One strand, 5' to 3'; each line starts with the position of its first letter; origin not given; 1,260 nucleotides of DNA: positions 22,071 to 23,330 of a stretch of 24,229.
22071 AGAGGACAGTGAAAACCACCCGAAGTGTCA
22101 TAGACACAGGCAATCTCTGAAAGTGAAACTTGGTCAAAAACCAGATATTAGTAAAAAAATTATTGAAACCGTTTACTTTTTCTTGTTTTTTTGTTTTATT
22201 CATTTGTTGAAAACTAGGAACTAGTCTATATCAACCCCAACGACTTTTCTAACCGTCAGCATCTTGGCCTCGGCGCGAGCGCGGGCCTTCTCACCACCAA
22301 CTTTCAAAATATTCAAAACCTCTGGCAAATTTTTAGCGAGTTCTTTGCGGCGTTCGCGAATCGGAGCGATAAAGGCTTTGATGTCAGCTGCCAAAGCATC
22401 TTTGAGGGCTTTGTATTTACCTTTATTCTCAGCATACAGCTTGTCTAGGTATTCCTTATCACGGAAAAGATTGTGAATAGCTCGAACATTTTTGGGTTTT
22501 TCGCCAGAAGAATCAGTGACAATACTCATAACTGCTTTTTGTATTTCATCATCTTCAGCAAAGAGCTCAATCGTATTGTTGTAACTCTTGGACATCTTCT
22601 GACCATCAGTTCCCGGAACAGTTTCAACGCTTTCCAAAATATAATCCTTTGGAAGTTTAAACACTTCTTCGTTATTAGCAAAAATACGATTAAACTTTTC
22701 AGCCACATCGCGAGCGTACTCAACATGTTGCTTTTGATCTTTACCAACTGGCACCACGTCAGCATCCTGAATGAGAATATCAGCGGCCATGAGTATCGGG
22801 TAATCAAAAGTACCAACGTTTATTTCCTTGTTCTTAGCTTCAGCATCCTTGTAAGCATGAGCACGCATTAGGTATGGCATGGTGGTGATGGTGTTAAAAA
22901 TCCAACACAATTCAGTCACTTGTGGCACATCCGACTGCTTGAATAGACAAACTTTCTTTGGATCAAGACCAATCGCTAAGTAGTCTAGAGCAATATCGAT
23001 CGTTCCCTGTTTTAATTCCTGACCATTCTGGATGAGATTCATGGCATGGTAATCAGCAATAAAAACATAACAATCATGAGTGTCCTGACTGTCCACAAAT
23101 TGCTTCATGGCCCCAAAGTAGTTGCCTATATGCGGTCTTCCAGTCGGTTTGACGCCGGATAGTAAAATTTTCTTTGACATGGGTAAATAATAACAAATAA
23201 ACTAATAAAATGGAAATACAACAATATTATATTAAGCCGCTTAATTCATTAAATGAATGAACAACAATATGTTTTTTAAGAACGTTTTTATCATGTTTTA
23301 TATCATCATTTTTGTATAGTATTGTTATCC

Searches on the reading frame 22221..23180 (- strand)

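Call 10: search_protein_families(library=ncbifam, proteins=[window:22221-23180:-])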
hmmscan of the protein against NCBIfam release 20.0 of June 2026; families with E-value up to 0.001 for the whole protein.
window:22221-23180:- (319 aa): 11 families
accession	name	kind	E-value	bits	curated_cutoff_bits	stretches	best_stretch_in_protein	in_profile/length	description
NF009207.0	PRK12556.1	equivalog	2.7e-90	302.6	479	1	1-317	1-332/332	tryptophan--tRNA ligase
NF008923.0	PRK12284.1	equivalog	3.4e-84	283.1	597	1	6-316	5-331/431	tryptophan--tRNA ligase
TIGR00233.1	trpS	equivalog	1.8e-81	274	176.75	1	3-315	2-327/328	tryptophan--tRNA ligase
NF008922.0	PRK12283.1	equivalog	8.4e-64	215.9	572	2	2-172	2-176/400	tryptophan--tRNA ligase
NF008925.0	PRK12285.1-2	equivalog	2.2e-20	73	451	1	6-222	65-278/365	tryptophan--tRNA ligase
NF006330.0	PRK08560.1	equivalog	4.5e-17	62.1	220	1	9-218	38-246/342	tyrosine--tRNA ligase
NF008928.0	PRK12285.1-5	equivalog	2.6e-14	52.6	891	1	6-163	95-252/530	tryptophan--tRNA ligase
NF008926.0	PRK12285.1-3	equivalog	3e-13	49.4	320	1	6-220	68-290/429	tryptophan--tRNA ligase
TIGR00234.1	tyrS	equivalog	2.1e-10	40.3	113.8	1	5-268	37-300/406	tyrosine--tRNA ligase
NF008927.0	PRK12285.1-4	equivalog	2.1e-10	40.2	478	1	5-286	75-367/385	tryptophan--tRNA ligase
NF008924.0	PRK12285.1-1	equivalog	3.6e-05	23.2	644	1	6-219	76-279/381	tryptophan--tRNA ligase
